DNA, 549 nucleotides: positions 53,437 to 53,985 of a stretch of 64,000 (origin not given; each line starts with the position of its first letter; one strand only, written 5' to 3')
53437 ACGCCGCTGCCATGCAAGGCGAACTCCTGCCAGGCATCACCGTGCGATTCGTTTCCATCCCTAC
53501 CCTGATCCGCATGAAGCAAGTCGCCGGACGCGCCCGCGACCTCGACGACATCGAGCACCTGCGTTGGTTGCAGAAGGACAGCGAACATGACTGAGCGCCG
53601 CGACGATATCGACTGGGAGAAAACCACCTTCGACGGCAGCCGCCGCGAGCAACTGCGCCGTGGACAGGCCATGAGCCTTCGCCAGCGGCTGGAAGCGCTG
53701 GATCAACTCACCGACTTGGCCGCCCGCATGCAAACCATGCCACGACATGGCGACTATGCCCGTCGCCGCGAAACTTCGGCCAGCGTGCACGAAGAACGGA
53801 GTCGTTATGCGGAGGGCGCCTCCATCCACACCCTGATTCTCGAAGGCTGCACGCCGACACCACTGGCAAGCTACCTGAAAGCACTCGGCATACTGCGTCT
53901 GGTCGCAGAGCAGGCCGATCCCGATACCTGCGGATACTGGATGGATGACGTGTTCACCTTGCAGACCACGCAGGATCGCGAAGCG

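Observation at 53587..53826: Cas8g carries a 79-aa N-terminal extension resembling the small partner of the upstream nucleotidyltransferase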

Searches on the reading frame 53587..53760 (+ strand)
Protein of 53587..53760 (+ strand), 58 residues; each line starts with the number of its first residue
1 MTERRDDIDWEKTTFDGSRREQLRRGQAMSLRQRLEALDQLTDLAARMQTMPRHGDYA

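Call 33: search_protein_families(library=pfam, alignment_id=A1, max_evalue=0.1)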
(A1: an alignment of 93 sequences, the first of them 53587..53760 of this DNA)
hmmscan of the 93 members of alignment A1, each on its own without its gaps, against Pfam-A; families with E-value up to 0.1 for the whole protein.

A. member 1, window:53587-53760:+ (58 aa): 0 families

B. families by the number of members that match (of 93 scanned): 23 families
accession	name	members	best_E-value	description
PF10376.14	Mei5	1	0.0086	Double-strand recombination repair protein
PF15379.11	DUF4606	1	0.011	Domain of unknown function (DUF4606)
PF21771.2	CFAP58_CC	1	0.012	CFAP58 central coiled coil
PF04218.19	CENP-B_N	1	0.012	CENP-B N-terminal DNA-binding domain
PF07739.18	TipAS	1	0.013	TipAS antibiotic-recognition domain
PF06299.18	DUF1045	1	0.016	Protein of unknown function (DUF1045)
PF14633.12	SH2_2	1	0.017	SH2 domain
PF19269.4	Anticodon_2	1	0.023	Anticodon binding domain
PF03280.19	Lipase_chap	1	0.027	Proteobacterial lipase chaperone protein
PF20083.4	DUF6477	1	0.027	Family of unknown function (DUF6477)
PF24728.1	DUF7680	1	0.03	Domain of unknown function (DUF7680)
PF23821.1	DUF7191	1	0.034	Family of unknown function (DUF7191)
PF08609.16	Fes1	1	0.036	Nucleotide exchange factor Fes1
PF17105.10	BRD4_CDT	1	0.056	C-terminal domain of bromodomain protein 4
PF07194.16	P2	1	0.065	P2 response regulator binding domain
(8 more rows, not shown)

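Call 34: search_solved_structures(query=A1, max_evalue=10)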
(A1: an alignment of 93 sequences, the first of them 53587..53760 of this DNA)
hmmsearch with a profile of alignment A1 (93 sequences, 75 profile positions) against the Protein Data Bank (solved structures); distinct sequences matched with E-value up to 10: 20.
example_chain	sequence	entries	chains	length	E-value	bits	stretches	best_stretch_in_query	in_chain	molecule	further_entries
9tlv_A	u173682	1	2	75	0.18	15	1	17-55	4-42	Sc-apCC-2-MCL-1-3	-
9tlq_A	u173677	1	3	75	0.51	13.6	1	17-56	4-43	Sc-apCC-2-BCL-xL-8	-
5ul2_A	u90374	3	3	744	0.59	13.4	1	19-50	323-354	OxsB protein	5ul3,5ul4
5n88_E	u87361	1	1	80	0.66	13.2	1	28-57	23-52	PC4 and SFRS1-interacting protein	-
5n88_D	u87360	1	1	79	0.66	13.2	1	28-57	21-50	PC4 and SFRS1-interacting protein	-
2n3a_B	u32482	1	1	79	0.66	13.2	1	28-57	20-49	PC4 and SFRS1-interacting protein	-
6trj_A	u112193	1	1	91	0.79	13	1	28-57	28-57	PC4 and SFRS1-interacting protein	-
3u88_C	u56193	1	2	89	0.85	12.9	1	28-57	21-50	Lens epithelium-derived growth factor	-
9bw9_G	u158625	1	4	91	0.88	12.8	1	28-57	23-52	PC4 and SFRS1-interacting protein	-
3f9k_C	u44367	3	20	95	0.99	12.7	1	28-57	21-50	PC4 and SFRS1-interacting protein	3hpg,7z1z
3hph_E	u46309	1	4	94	0.99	12.7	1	28-57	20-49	PC4 and SFRS1-interacting protein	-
9tls_A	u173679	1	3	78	1.1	12.5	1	17-50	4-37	Sc-apCC-2-KLHL20-3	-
6tvm_A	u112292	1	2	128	1.2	12.4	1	28-57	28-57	PC4 and SFRS1-interacting protein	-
1z9e_A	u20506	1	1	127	1.7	11.9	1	28-57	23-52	PC4 and SFRS1 interacting protein 2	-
9c7z_A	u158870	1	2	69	1.7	11.9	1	21-54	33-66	HALC3_919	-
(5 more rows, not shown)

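Call 37: find_related_loci(query=A2, collection=genome_contigs, flank=6000)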
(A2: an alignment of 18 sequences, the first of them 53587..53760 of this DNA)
Query A2 (58 aa) in genome_contigs; peptide patterns used: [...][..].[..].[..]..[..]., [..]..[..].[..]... (x = any residue, [..] = any of these).
142 stretches matched a pattern; 26 encode a relative of the query (tblastn E <= 1e-3); 26 distinct loci.
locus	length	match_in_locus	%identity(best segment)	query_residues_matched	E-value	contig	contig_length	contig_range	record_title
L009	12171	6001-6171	74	1-56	7e-23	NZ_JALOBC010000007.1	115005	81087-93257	MAG: Dokdonella sp. isolate SO_2017_LW2 bin 73 scaffold_345_c1_LW138R_2017, whole genome shotgun sequence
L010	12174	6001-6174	69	1-58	1e-22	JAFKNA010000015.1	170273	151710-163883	MAG: Lysobacterales bacterium isolate SCN18_13_7_16_R1_B_69_60 SCN18_13_7_16_R1_B_scaffold_227, whole genome shotgun seq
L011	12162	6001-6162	65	1-54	1e-20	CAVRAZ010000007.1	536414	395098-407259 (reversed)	MAG: uncultured Gammaproteobacteria bacterium isolate MFD04944.bin.2.29 genome assembly, contig: contig_18036, whole gen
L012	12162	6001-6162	65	1-54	2e-20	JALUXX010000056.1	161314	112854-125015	MAG: Gammaproteobacteria bacterium isolate 131-447_metabat2_scaf2bin.039 131-447_scaffold_50_c1, whole genome shotgun se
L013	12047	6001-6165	64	1-55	2e-19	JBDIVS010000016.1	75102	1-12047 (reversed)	MAG: Wenzhouxiangellaceae bacterium isolate Bin_19 NODE_213_length_75102_cov_434.373044, whole genome shotgun sequence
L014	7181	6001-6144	67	8-55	1e-18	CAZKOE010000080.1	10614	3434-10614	MAG TPA_asm: uncultured Gammaproteobacteria bacterium isolate SRP187154_co1_354 genome assembly, contig: NODE_8790_lengt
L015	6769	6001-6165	60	1-55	1e-18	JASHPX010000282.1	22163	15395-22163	MAG: Gammaproteobacteria bacterium isolate JOPF060 JOPF_NEAR_contig_1153143, whole genome shotgun sequence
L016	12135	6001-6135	71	9-53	3e-18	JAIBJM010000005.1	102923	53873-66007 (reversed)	MAG: Gammaproteobacteria bacterium isolate CR_Sed_300A_bin.96 scaffold_5, whole genome shotgun sequence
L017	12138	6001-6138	72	1-46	4e-17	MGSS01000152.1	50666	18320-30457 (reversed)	MAG: Deltaproteobacteria bacterium RIFCSPLOWO2_12_FULL_60_19 rifcsplowo2_12_scaffold_889, whole genome shotgun sequence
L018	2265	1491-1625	73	1-45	7e-17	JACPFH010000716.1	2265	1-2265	MAG: Deltaproteobacteria bacterium isolate NC_groundwater_356_Ag_B-0.1um_58_8 GD18-4_B1_scaffold_1787459, whole genome s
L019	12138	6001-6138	72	4-49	6e-17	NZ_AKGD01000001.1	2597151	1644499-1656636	Hydrocarboniphaga effusa AP103 245_1, whole genome shotgun sequence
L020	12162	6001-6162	57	1-54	1e-16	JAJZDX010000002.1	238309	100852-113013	MAG: Proteobacteria bacterium isolate JA6.bin23 NODE_21_length_238309_cov_27.432363, whole genome shotgun sequence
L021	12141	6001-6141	64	7-53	8e-17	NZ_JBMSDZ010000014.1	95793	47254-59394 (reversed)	Dyella sp. KRB-257 contig14, whole genome shotgun sequence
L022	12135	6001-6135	73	8-52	1e-16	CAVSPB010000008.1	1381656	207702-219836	MAG: uncultured Gammaproteobacteria bacterium isolate MFD01561.bin.2.108 genome assembly, contig: contig_3329, whole gen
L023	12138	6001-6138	67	6-51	9e-16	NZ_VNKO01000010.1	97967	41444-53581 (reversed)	Vulcaniibacterium gelatinicum strain R-5-52-3 Scaffold10, whole genome shotgun sequence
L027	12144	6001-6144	60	1-48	4e-15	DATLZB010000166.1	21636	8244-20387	MAG TPA_asm: Hyphomicrobiaceae bacterium isolate SMAG_U13287 k141_224109, whole genome shotgun sequence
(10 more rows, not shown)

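Call 65: search_protein_families(library=pfam, proteins=[L027:4608-5960:+], max_evalue=0.001)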
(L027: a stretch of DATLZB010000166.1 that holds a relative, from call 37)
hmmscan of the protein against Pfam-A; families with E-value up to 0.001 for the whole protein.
L027:4608-5960:+ (450 aa): 2 families
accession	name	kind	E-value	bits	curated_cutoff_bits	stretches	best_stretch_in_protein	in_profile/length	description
PF09670.15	Cas_Cas02710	-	1.1e-30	106.9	27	1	291-421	12-144/153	Csm6 HEPN domain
PF22205.1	Csm6_6H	-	5.3e-05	23.7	27.6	1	186-253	7-66/93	Csm6 6H domain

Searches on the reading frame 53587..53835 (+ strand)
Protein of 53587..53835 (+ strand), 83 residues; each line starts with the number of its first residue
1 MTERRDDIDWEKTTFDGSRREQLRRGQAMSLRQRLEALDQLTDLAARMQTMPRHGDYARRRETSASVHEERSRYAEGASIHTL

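Call 14: search_protein_families(library=pfam, proteins=[window:53587-53835:+], max_evalue=10)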
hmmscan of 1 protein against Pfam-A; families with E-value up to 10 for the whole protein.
window:53587-53835:+ (83 aa): 0 families

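Call 15: find_homologous_proteins(query=window:53587-53835:+, max_evalue=0.01)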
Query window:53587-53835:+ (83 aa): 9 proteins with E <= 0.01 among 12 candidates.
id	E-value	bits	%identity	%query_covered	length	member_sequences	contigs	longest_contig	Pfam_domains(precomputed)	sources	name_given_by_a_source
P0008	1.3e-22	97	71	90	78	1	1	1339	-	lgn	-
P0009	1.1e-16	78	61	80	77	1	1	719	-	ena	-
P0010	1.4e-14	71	58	88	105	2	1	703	-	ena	-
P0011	9.0e-14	69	56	87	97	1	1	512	-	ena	-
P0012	2.4e-13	68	71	58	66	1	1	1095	-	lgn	-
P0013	2.5e-13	67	71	54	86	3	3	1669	-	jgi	-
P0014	1.7e-11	62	67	58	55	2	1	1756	-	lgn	-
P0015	2.6e-11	61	53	88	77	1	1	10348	-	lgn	-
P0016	1.3e-10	59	47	90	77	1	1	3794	-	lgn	-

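Call 18: find_encoding_contigs(protein=P0015, flank=6000)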
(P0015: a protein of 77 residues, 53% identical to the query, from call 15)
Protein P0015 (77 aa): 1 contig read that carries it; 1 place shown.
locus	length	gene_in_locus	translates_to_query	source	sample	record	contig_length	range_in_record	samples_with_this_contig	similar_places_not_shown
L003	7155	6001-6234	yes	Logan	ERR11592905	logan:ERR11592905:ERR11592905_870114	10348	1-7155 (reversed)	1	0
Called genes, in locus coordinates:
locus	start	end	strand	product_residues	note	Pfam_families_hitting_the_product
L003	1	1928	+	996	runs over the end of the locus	PF00270:DEAD (weak), PF04851:ResIII (weak), PF18019:Cas3_HD (faint), PF00271:Helicase_C (weak), PF22590:Cas3-like_C_2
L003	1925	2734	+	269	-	-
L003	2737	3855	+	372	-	PF09617:Cas_GSU0053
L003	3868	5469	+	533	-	PF09609:Cas_GSU0054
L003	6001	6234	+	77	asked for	-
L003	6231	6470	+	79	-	PF04255:DUF433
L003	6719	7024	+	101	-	-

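Call 19: find_encoding_contigs(protein=P0016, flank=6000)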
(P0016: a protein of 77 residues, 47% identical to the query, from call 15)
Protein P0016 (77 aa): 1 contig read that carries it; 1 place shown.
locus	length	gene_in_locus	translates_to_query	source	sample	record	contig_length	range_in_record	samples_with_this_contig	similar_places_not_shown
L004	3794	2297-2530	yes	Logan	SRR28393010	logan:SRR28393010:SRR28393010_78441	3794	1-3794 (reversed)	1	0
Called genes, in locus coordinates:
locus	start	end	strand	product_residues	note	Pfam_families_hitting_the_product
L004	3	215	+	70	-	?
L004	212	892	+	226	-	PF07929:PRiA4_ORF3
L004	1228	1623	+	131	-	PF08797:HIRAN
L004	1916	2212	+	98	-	-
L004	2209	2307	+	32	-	-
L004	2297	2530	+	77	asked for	-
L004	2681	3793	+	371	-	?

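Call 23: search_protein_representatives(protein=window:53587-53835:+)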
Query: 83 residues. Proteins with E-value up to 0.001 (for the whole library): 234; up to 1e-10: 27; up to 1e-30: 0. The best 150 are listed.
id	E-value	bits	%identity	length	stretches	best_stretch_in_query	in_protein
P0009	3.6e-17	78.0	66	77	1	1-58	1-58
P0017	8.6e-17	76.8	69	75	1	2-56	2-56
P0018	4.2e-15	71.5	56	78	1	5-76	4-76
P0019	9.5e-15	70.4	55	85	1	1-72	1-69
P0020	1.6e-14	69.7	52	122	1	6-70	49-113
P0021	2.3e-14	69.2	61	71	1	2-58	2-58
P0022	8.1e-14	67.4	62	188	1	5-60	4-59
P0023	1.4e-13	66.7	61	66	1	1-62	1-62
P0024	4.1e-13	65.2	49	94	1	1-71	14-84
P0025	9.1e-13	64.1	60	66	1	1-58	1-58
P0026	1.4e-12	63.4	54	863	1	1-63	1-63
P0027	1.6e-12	63.3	58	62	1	2-54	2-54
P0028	1.6e-12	63.3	55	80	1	1-62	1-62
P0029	4.4e-12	61.9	63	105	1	3-51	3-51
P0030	7.0e-12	61.3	67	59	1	7-54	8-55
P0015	8.4e-12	61.0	61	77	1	6-61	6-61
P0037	9.4e-11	57.7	49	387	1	4-74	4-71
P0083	6.0e-07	45.6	54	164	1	1-55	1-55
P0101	2.9e-06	43.4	39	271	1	4-70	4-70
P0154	7.0e-05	39.1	43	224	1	6-54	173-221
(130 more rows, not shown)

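Call 40: search_protein_families(library=padloc, proteins=[window:53587-53835:+], max_evalue=0.1)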
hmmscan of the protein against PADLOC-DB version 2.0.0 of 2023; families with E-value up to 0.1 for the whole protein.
window:53587-53835:+ (83 aa): 1 family
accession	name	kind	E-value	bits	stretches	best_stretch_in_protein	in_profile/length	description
PDLC03771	RT_UG32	-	0.0037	14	1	4-73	447-517/521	DRT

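Call 44: find_homologous_proteins(query=P0154, max_evalue=0.00001)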
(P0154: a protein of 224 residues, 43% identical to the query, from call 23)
Query P0154 (224 aa): 196 proteins with E <= 0.00001 among 1673 candidates; the best 120 are listed.
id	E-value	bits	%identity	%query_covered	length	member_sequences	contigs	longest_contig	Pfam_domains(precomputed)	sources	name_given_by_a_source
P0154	1.7e-144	497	100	100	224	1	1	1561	PF08843.18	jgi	-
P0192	4.5e-69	250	55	100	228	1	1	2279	-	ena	-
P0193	2.5e-61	225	51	97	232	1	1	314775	-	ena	-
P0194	6.4e-58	214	60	74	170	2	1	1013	-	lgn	-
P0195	4.8e-57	211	59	74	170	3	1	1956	-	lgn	-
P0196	1.5e-54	203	51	93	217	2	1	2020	-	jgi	-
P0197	2.0e-52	196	59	75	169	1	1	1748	-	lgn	-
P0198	8.9e-51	190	56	66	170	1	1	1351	-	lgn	-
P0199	5.4e-50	188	54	74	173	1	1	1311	PF19502.6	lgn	-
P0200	2.4e-49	186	57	74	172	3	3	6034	-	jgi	jgi:Nucleotidyl transferase AbiEii toxin, Type IV TA system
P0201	4.4e-49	185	56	74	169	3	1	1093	-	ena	-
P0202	7.5e-49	184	55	76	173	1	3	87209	-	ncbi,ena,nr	ncbi:MAG: hypothetical protein OXF47_02925 [Nitrospira sp.]|nr:hypothetical protein [Nitrospira sp.]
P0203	1.3e-48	183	53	74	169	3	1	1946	-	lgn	-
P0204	1.5e-48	183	55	74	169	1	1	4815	-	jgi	jgi:hypothetical protein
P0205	2.2e-48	183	55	74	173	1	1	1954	PF08843.18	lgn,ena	-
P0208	4.3e-48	182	45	99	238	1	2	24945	-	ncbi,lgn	-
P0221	1.3e-45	174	44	96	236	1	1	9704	-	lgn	-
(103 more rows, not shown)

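Call 54: predict_structure(alignment_id=A3)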
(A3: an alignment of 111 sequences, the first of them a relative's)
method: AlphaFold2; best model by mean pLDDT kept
length: 232 residues; sequences in the alignment: 111
mean_pLDDT: 94.5   pTM: 0.90
mean pLDDT of the five models: 94.5, 94.4, 94.0, 94.0, 93.4
residues with pLDDT >= 90: 208; 70-90: 15; 50-70: 9; < 50: 0
segments of 3 or more residues with pLDDT < 50: none
pLDDT, mean of each block of 10 residues (from residue 1): 97 98 98 95 98 99 98 98 97 98 98 98 98 98 95 94 93 69 88 95 97 94 87 60
secondary structure, 60 per line:
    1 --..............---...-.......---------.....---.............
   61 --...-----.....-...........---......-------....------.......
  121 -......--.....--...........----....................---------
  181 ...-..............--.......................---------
elements in order: H3-16 E20-22 H24-30 E40-44 H48-60 E63-65 H71-75 H77-87 E91-96 E104-107 H114-120 E122-127 E130-134 H137-147 H152-171 H185-198 H201-223

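Call 58: fold_search(model_id=the predicted structure, library=pdb)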
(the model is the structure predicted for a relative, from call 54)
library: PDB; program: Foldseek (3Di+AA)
matches with E <= 10: 382; with E <= 0.001: 12
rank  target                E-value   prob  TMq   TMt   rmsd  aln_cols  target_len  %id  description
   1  8an5_B                2.9e-08  1.00  0.51  0.63  11.5       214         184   18  MenAT1 toxin-antitoxin complex (rv0078a-rv0078b) from Mycobacterium tuberculosis H37Rv (released 2023-08-02)
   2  8an4_A                3.1e-07  1.00  0.51  0.60  12.2       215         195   18  MenT1 toxin (rv0078a) from Mycobacterium tuberculosis H37Rv (released 2023-08-02)
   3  8an5_A                3.4e-07  1.00  0.54  0.63  12.5       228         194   20  MenAT1 toxin-antitoxin complex (rv0078a-rv0078b) from Mycobacterium tuberculosis H37Rv (released 2023-08-02)
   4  8an4_B                3.8e-07  1.00  0.52  0.62  11.5       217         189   18  MenT1 toxin (rv0078a) from Mycobacterium tuberculosis H37Rv (released 2023-08-02)
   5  8rr5                  1.2e-05  1.00  0.47  0.59   6.5       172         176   22  MenT1 toxin (rv0078a) from Mycobacterium tuberculosis H37Rv, phosphorylated at T39 (released 2024-09-11)
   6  5kqj_MODEL_1_A        2.0e-04  1.00  0.40  0.49  15.5       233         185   14  Solution Structure of Antibiotic-Resistance Factor ANT(2'')-Ia Reveals Substrate-Regulated Conformation Dynami (released 2017-07-12)
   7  5cfu                  3.0e-04  1.00  0.43  0.55   8.4       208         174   16  Crystal Structure of ANT(2")-Ia in complex with adenylyl-2"-tobramycin (released 2016-07-20)
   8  4fo1_A                3.2e-04  1.00  0.44  0.61   5.6       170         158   14  Crystal structure of lincosamide antibiotic adenylyltransferase LnuA, apo (released 2012-07-04)
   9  4o8s                  3.9e-04  1.00  0.37  0.37  15.4       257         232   14  Crystal structure of JHP933 from Helicobacter pylori (released 2014-09-10)
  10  4wqk                  4.6e-04  1.00  0.40  0.51  11.5       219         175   14  Crystal structure of aminoglycoside nucleotidylyltransferase ANT(2")-Ia, apo form (released 2014-11-12)
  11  2ewr                  8.5e-04  1.00  0.49  0.69   3.3       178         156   14  Crystal structure of a putative nucleotidyltransferase (tm1012) from Thermotoga maritima at 1.60 A resolution (released 2005-12-06)
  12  4ok0_B                9.5e-04  1.00  0.35  0.36  13.5       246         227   14  Crystal structure of putative nucleotidyltransferase from H. pylori (released 2014-04-09)
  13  5cfs                  1.1e-03  1.00  0.42  0.53   9.3       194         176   14  Crystal Structure of ANT(2")-Ia in complex with AMPCPP and tobramycin (released 2016-03-16)
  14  4xje                  1.1e-03  1.00  0.36  0.46  11.7       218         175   15  CRYSTAL STRUCTURE OF ANT(2") IN COMPLEX WITH AMP AND TOBRAMYCIN (released 2016-01-20)
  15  2fcl                  3.2e-03  1.00  0.46  0.65   4.3       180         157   14  Crystal structure of a putative nucleotidyltransferase (tm1012) from Thermotoga maritima at 1.35 A resolution (released 2006-03-14)
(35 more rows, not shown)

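Call 65: search_protein_families(library=pfam, proteins=[P0101, P0037, P0083, L004:2681-3793:+, L003:1925-2734:+], max_evalue=0.001)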
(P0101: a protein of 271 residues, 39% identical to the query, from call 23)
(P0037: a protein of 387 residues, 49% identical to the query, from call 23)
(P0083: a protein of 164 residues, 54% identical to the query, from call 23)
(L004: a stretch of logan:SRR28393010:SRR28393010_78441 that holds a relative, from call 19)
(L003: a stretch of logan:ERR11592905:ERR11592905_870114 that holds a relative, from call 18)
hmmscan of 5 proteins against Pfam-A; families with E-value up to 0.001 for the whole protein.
P0101 (271 aa): 1 family
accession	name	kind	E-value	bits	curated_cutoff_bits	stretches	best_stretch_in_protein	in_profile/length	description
PF02661.23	Fic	-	3.2e-08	34.7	24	1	125-224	2-93/93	Fic/DOC family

P0037 (387 aa): 1 family
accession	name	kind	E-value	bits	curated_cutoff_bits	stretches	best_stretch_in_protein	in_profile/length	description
PF02810.21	SEC-C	-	6.5e-10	39.1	20.4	1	366-383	1-18/19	SEC-C motif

P0083 (164 aa): 3 families
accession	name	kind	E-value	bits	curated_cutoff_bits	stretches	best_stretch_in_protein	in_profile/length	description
PF01909.29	NTP_transf_2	-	6.3e-11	43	21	1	68-141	2-78/93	Nucleotidyltransferase domain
PF18765.7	Polbeta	-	1.7e-08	35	26.9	1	76-134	9-68/93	Polymerase beta, Nucleotidyltransferase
PF22600.2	MTPAP-like_central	-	0.00028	21.4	27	0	66-125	28-84/139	Poly(A) RNA polymerase, mitochondrial-like, central palm domain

L004:2681-3793:+ (371 aa): 1 family
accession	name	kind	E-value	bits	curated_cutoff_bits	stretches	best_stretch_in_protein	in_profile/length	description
PF09617.15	Cas_GSU0053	-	1.6e-49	168.5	25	1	21-191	3-167/168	CRISPR-associated protein GSU0053 (Cas_GSU0053)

L003:1925-2734:+ (269 aa): 0 families

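Call 94: find_encoding_contigs(protein=P0193, flank=6000, max_places=1)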
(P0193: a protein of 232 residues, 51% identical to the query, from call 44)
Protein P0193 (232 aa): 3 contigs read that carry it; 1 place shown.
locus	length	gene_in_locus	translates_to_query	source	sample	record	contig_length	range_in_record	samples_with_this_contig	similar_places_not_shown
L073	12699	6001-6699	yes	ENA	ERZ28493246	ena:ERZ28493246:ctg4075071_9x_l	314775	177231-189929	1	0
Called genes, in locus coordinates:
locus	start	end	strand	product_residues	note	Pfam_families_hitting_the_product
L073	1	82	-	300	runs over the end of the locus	-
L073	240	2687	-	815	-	PF20256:MoCoBD_2, PF02738:MoCoBD_1, PF20256:MoCoBD_2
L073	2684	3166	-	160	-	PF00111:Fer2, PF01799:Fer2_2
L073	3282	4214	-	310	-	PF07676:PD40 (faint)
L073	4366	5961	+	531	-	PF00486:Trans_reg_C, PF23914:TPR_CcmH_CycH (faint), PF13424:TPR_12 (faint), PF00515:TPR_1 (faint), PF07719:TPR_2 (faint), PF13428:TPR_14 (faint), PF13432:TPR_16 (faint), PF14559:TPR_19 (faint), +2 more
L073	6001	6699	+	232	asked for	-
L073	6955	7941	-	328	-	PF04986:Y2_Tnp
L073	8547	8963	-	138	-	PF02823:ATP-synt_DE_N, PF00401:ATP-synt_DE (weak)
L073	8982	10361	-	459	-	PF02874:ATP-synt_ab_N, PF00006:ATP-synt_ab, PF22919:ATP-synt_VA_C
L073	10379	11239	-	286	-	PF00231:ATP-synt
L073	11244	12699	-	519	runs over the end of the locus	PF02874:ATP-synt_ab_N, PF00006:ATP-synt_ab, PF00306:ATP-synt_ab_C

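Call 95: find_encoding_contigs(protein=P0208, flank=6000, max_places=1)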
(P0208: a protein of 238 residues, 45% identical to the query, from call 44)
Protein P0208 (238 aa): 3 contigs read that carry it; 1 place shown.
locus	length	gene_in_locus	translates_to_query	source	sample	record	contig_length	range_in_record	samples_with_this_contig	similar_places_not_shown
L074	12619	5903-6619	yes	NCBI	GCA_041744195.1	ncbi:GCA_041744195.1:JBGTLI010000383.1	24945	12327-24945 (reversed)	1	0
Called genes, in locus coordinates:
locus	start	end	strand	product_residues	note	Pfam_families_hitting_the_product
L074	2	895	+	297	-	?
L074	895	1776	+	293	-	PF01040:UbiA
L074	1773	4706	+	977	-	PF02347:GDC-P, PF01212:Beta_elim_lyase (weak), PF21478:GcvP2_C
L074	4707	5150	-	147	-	PF01850:PIN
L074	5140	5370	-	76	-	-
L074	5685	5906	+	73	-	-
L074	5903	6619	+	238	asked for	-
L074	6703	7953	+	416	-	PF09617:Cas_GSU0053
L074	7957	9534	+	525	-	PF09609:Cas_GSU0054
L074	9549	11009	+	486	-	-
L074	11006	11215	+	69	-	-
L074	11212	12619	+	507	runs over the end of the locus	PF22335:Cas10-Cmr2_palm2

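Call 96: find_encoding_contigs(protein=P0221, flank=6000, max_places=1)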
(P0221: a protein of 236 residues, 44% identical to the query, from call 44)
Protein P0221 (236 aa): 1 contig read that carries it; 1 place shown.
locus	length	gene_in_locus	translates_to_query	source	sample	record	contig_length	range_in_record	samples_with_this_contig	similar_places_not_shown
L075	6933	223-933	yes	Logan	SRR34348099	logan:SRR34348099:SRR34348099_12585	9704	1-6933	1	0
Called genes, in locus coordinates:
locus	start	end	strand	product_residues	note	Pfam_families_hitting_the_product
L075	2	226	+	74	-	?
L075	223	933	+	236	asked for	-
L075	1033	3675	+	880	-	PF18019:Cas3_HD, PF00270:DEAD (weak), PF22590:Cas3-like_C_2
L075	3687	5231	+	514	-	-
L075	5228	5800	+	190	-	PF09485:CRISPR_Cse2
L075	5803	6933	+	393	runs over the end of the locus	PF09344:Cas_CT1975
